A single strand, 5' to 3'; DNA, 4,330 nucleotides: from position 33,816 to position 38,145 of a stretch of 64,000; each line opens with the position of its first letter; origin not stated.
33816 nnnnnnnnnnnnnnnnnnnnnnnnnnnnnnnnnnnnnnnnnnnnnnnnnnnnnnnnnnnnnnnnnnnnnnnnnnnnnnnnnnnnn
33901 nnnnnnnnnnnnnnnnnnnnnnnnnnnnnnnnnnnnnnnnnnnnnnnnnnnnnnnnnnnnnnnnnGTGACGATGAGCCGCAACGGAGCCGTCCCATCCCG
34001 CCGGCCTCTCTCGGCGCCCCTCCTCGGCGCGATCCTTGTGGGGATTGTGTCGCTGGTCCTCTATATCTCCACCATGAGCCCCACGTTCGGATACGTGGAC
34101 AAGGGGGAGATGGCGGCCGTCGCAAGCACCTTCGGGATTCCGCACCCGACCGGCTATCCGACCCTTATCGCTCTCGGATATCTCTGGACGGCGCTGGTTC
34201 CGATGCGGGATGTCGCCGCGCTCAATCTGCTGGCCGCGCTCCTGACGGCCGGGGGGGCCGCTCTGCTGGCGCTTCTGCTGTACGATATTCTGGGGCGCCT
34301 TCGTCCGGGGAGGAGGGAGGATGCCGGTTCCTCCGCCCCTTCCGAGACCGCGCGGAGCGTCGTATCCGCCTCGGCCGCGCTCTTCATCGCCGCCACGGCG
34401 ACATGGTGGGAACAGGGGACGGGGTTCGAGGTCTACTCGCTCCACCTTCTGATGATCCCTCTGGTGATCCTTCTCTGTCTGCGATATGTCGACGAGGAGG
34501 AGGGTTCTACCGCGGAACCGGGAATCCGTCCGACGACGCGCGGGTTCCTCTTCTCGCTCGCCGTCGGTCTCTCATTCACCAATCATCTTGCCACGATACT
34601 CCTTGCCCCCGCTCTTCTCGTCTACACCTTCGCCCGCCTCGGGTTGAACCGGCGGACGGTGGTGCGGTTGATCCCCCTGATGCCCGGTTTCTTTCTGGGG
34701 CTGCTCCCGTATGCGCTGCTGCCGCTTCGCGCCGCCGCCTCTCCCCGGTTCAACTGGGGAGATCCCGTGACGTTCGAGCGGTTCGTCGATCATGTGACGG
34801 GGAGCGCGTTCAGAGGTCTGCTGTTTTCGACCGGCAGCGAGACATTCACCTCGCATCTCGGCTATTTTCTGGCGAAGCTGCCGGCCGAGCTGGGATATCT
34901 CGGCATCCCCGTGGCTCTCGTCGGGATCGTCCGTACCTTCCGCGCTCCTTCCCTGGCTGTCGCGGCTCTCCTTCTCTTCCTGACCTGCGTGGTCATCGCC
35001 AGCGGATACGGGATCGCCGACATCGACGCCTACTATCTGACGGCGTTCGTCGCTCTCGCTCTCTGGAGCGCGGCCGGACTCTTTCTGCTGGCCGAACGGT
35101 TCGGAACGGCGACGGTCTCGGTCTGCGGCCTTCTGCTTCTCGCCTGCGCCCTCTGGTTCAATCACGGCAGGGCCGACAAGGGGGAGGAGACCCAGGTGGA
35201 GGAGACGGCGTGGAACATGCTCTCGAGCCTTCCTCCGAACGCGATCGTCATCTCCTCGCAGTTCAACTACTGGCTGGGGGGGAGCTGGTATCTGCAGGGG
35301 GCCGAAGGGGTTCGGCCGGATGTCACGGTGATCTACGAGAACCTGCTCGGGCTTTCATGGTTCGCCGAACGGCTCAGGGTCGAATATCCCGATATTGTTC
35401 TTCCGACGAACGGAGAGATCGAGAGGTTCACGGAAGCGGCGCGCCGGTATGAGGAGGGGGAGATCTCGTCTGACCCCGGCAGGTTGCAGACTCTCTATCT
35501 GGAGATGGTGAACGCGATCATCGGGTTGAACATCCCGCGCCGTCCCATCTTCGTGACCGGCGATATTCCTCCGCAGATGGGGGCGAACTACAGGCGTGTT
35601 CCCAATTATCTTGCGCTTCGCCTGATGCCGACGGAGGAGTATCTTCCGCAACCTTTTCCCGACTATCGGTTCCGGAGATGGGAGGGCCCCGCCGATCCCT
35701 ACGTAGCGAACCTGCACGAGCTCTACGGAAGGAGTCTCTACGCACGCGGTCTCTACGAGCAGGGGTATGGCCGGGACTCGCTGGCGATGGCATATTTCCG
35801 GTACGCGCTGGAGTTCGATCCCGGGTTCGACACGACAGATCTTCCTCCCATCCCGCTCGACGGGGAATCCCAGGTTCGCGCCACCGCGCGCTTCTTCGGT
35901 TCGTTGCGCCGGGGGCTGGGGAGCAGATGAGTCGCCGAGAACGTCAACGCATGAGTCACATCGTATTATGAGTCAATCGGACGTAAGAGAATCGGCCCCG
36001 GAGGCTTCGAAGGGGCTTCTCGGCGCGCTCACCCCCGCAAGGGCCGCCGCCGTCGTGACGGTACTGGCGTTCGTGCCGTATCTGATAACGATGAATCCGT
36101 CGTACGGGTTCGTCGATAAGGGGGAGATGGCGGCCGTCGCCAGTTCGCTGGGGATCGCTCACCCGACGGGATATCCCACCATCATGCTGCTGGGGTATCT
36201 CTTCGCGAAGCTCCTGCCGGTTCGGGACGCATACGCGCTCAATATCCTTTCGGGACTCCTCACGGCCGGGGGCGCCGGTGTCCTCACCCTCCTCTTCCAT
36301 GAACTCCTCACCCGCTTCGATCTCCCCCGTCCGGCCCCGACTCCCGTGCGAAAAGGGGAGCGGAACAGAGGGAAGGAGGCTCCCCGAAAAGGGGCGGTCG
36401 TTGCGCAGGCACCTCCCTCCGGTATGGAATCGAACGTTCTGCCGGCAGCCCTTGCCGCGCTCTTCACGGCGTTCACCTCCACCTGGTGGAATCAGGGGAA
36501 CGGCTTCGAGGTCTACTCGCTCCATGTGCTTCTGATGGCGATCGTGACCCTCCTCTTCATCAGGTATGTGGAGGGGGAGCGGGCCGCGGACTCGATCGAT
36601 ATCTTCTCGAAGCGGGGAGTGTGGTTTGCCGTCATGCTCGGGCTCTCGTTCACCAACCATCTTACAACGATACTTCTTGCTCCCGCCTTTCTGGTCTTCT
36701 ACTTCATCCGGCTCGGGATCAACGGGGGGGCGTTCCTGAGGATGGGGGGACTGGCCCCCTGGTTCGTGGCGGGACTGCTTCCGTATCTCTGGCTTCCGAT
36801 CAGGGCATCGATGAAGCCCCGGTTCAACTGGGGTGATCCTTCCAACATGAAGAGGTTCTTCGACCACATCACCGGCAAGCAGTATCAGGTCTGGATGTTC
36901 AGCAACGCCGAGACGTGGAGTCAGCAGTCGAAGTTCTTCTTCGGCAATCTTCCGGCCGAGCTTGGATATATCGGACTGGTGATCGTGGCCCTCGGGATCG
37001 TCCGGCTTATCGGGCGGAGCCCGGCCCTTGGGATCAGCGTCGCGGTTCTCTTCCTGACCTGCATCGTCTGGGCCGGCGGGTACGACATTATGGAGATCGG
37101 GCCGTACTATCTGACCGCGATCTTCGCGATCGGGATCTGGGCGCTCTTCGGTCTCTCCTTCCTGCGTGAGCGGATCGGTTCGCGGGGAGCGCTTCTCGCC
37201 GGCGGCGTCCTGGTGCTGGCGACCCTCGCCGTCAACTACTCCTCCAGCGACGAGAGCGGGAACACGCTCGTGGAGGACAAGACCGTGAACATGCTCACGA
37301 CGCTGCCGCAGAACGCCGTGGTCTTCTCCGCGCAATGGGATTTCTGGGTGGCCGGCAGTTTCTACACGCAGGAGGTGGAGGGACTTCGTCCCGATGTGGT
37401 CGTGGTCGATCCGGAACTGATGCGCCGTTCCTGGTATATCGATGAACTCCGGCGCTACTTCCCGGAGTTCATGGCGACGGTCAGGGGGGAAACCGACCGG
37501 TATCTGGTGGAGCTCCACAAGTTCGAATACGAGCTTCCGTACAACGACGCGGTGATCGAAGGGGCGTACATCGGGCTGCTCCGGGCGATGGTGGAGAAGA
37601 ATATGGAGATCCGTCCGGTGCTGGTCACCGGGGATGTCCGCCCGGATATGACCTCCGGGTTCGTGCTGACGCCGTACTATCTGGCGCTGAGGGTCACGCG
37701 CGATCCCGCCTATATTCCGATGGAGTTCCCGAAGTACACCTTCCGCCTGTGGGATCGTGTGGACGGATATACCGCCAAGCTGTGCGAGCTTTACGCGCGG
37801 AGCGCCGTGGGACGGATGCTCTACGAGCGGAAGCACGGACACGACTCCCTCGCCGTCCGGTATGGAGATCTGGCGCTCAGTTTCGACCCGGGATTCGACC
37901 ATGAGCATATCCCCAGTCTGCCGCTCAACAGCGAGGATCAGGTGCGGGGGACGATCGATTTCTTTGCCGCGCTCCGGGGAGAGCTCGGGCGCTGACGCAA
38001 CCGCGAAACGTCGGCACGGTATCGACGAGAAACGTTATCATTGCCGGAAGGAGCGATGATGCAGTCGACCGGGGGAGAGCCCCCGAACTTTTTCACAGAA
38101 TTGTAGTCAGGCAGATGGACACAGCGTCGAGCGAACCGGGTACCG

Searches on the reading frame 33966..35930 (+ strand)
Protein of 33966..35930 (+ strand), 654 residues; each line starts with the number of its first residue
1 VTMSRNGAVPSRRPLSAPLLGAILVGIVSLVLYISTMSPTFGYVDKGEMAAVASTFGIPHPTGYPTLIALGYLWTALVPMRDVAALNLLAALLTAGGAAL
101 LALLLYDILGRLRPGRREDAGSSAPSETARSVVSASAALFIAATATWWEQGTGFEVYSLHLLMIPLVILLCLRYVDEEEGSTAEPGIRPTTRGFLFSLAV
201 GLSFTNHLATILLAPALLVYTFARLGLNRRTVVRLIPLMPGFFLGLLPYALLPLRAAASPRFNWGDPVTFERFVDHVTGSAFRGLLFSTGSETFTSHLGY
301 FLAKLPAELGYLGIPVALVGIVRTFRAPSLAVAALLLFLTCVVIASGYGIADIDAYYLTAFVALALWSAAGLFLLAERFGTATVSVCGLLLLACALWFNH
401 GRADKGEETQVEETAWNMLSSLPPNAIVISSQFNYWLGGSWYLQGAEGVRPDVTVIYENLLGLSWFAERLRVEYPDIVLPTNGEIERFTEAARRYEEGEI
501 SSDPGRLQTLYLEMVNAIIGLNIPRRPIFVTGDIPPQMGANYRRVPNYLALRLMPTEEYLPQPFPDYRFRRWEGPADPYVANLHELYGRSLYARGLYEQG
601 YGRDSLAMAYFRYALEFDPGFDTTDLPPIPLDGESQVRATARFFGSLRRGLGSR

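Call 27: search_protein_families(library=pfam, proteins=[window:33966-35930:+], max_evalue=0.001)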
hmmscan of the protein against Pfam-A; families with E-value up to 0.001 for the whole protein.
window:33966-35930:+ (654 aa): 1 family
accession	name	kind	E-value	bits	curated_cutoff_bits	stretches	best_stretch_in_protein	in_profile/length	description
PF11028.14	TMEM260-like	-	7.1e-26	91.5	24.2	1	45-223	1-172/179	Protein O-mannosyl-transferase TMEM260-like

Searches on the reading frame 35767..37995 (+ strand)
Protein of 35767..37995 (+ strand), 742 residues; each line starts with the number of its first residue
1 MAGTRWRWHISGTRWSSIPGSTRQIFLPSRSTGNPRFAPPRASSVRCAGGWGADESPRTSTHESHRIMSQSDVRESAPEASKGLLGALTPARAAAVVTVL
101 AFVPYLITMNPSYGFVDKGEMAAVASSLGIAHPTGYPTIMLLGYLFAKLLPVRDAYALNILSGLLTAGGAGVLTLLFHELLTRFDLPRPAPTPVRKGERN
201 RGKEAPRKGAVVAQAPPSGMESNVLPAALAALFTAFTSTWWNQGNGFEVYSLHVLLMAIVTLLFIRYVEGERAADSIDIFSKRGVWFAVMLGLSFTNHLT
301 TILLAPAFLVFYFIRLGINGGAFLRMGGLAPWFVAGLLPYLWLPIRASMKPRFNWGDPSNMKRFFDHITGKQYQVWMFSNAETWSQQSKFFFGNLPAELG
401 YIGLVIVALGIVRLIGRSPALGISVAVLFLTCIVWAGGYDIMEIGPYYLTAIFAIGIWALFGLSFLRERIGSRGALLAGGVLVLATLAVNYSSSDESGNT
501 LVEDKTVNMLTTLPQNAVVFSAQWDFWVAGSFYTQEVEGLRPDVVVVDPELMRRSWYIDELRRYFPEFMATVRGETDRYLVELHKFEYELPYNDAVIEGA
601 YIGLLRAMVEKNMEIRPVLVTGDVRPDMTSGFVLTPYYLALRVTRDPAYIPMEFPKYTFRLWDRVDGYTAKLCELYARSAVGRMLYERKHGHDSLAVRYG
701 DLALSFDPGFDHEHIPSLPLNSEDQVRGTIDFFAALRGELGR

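Call 27: search_protein_families(library=pfam, proteins=[window:35767-37995:+], max_evalue=0.001)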
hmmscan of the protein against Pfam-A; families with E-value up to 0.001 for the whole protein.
window:35767-37995:+ (742 aa): 1 family
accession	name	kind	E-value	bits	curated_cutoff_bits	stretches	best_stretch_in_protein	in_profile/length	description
PF11028.14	TMEM260-like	-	3.5e-30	105.5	24.2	1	117-315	1-173/179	Protein O-mannosyl-transferase TMEM260-like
